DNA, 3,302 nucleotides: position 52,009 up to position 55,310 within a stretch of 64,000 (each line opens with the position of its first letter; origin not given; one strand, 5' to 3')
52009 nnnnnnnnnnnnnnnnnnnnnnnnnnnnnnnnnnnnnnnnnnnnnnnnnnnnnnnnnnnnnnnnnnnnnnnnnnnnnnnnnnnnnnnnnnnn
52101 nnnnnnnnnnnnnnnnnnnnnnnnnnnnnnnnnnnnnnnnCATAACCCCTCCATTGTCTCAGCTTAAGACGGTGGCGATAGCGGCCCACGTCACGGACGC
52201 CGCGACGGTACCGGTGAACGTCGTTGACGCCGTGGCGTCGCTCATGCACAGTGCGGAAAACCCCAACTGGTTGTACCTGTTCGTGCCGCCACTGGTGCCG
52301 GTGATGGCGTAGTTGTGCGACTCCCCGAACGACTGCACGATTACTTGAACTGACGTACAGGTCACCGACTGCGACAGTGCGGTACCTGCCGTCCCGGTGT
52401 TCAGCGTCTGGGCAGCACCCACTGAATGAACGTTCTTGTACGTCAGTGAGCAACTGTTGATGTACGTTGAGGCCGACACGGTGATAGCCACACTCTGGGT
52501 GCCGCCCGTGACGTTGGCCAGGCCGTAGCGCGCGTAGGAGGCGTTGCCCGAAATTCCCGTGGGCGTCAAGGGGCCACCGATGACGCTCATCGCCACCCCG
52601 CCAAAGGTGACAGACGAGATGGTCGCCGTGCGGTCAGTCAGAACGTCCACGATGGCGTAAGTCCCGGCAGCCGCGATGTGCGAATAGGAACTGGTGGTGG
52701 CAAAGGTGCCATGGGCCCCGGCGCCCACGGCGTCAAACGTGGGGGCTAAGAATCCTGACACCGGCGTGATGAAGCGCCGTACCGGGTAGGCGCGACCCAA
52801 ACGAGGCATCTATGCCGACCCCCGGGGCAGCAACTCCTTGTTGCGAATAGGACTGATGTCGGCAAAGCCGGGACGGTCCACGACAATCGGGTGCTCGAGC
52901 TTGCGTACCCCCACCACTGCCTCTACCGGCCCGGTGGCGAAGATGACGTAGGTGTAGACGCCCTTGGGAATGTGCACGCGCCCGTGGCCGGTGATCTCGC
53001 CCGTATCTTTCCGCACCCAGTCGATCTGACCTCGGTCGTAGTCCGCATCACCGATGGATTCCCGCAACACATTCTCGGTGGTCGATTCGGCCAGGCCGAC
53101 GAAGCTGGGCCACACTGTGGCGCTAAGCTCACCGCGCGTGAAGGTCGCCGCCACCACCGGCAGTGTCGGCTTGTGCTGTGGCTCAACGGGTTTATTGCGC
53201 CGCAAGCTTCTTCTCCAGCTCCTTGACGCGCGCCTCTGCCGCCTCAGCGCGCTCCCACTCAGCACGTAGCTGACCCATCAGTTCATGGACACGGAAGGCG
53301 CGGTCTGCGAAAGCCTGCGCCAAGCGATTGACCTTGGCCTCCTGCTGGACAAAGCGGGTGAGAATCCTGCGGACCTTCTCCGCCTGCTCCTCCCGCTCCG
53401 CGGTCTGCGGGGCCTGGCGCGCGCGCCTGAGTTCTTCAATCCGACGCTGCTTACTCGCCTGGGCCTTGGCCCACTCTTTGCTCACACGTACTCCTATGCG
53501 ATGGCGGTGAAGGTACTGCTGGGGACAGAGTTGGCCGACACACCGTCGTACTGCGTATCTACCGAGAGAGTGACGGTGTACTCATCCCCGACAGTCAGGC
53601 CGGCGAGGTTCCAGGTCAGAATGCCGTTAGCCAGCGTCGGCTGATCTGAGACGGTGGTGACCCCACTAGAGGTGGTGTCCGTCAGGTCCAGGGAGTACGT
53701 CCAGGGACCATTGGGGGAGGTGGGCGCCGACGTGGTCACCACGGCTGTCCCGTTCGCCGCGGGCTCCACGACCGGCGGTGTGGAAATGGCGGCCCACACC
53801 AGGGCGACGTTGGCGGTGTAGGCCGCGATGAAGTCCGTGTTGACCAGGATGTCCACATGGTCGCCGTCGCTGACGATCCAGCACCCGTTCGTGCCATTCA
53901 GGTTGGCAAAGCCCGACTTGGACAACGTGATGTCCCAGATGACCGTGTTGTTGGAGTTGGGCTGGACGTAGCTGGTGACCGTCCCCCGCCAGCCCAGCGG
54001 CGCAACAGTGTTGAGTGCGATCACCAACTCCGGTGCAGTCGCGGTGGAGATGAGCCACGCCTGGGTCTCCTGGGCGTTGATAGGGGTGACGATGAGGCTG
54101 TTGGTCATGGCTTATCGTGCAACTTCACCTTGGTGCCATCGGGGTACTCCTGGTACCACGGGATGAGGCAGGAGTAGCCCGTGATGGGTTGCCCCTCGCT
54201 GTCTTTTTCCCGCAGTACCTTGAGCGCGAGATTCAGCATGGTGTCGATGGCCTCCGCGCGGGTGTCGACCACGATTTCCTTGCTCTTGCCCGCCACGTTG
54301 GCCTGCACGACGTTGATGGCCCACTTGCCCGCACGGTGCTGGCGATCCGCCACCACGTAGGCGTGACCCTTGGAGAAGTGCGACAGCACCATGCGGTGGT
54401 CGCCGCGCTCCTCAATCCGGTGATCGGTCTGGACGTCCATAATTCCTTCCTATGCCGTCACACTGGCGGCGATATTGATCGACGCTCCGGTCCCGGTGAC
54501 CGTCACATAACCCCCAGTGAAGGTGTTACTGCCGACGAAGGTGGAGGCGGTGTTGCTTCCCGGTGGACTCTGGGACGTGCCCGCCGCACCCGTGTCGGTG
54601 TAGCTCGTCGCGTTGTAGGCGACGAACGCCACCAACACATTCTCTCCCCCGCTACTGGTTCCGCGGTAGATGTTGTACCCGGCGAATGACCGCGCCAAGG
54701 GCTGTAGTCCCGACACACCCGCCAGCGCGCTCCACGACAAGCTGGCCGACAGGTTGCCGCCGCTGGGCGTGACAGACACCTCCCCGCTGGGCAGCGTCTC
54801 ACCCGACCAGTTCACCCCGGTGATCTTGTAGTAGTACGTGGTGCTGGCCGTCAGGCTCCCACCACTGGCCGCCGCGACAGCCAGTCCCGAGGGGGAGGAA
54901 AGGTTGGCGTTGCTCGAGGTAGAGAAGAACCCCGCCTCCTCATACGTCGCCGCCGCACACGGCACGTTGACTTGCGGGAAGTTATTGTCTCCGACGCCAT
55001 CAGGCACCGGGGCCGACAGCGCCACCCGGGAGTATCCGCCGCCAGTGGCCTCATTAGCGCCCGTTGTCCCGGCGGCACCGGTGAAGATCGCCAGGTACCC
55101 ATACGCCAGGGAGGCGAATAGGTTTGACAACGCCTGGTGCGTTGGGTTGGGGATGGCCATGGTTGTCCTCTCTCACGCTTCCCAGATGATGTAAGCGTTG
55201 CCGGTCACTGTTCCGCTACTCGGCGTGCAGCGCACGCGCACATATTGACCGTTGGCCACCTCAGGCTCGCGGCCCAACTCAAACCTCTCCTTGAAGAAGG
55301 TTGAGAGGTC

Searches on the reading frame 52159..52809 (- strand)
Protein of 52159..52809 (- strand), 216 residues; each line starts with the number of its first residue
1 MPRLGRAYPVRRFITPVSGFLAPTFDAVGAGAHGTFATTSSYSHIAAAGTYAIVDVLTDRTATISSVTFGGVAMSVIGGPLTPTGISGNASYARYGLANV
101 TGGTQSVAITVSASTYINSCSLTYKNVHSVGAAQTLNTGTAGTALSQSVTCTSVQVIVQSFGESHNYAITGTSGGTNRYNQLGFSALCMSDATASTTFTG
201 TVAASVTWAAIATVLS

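Call 13: search_protein_families(library=phrogs, proteins=[window:52159-52809:-], max_evalue=0.001)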
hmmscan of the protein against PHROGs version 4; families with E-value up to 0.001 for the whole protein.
window:52159-52809:- (216 aa): 3 families
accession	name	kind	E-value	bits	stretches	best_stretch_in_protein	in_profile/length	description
phrog_553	-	tail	7.1e-29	102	1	23-215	116-310/512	minor tail protein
phrog_2106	-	tail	2.4e-25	90.4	1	21-215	193-383/386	minor tail protein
phrog_13352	-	tail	3.9e-10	39.7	1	43-213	536-699/702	minor tail protein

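Call 14: search_protein_families(library=pfam, proteins=[window:52159-52809:-], max_evalue=0.001)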
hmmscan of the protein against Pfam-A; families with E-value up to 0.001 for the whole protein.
window:52159-52809:- (216 aa): 0 families

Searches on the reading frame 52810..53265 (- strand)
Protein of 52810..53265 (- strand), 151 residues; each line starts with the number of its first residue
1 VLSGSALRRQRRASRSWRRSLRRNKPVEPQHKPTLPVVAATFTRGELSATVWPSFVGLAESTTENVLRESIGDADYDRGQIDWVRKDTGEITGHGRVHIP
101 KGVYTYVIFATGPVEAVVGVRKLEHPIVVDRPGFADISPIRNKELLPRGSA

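Call 13: search_protein_families(library=phrogs, proteins=[window:52810-53265:-], max_evalue=0.001)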
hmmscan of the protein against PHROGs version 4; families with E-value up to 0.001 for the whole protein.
window:52810-53265:- (151 aa): 1 family
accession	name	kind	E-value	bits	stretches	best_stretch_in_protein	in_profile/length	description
phrog_37805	-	unknown function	2e-14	54.8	1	45-142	9-106/115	-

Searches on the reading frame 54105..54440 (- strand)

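Call 13: search_protein_families(library=phrogs, proteins=[window:54105-54440:-], max_evalue=0.001)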
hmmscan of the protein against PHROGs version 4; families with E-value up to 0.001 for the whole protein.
window:54105-54440:- (111 aa): 1 family
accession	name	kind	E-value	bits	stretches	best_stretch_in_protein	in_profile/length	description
phrog_2005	-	tail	1.4e-09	38.8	1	1-94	1-77/84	minor tail protein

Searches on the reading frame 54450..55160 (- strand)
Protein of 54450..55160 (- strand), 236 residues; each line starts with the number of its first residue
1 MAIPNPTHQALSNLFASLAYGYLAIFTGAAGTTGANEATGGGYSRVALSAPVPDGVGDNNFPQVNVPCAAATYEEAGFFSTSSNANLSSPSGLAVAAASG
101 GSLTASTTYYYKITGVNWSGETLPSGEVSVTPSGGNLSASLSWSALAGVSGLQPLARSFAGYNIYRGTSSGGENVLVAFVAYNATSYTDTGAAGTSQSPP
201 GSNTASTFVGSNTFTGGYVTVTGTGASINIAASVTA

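Call 13: search_protein_families(library=phrogs, proteins=[window:54450-55160:-], max_evalue=0.001)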
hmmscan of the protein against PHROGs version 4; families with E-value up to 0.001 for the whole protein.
window:54450-55160:- (236 aa): 1 family
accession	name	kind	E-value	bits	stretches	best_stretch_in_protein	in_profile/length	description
phrog_240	-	head and packaging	3.2e-10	41.2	1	1-93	61-165/200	head protein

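Call 14: search_protein_families(library=pfam, proteins=[window:54450-55160:-], max_evalue=0.001)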
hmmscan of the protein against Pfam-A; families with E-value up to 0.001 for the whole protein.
window:54450-55160:- (236 aa): 0 families
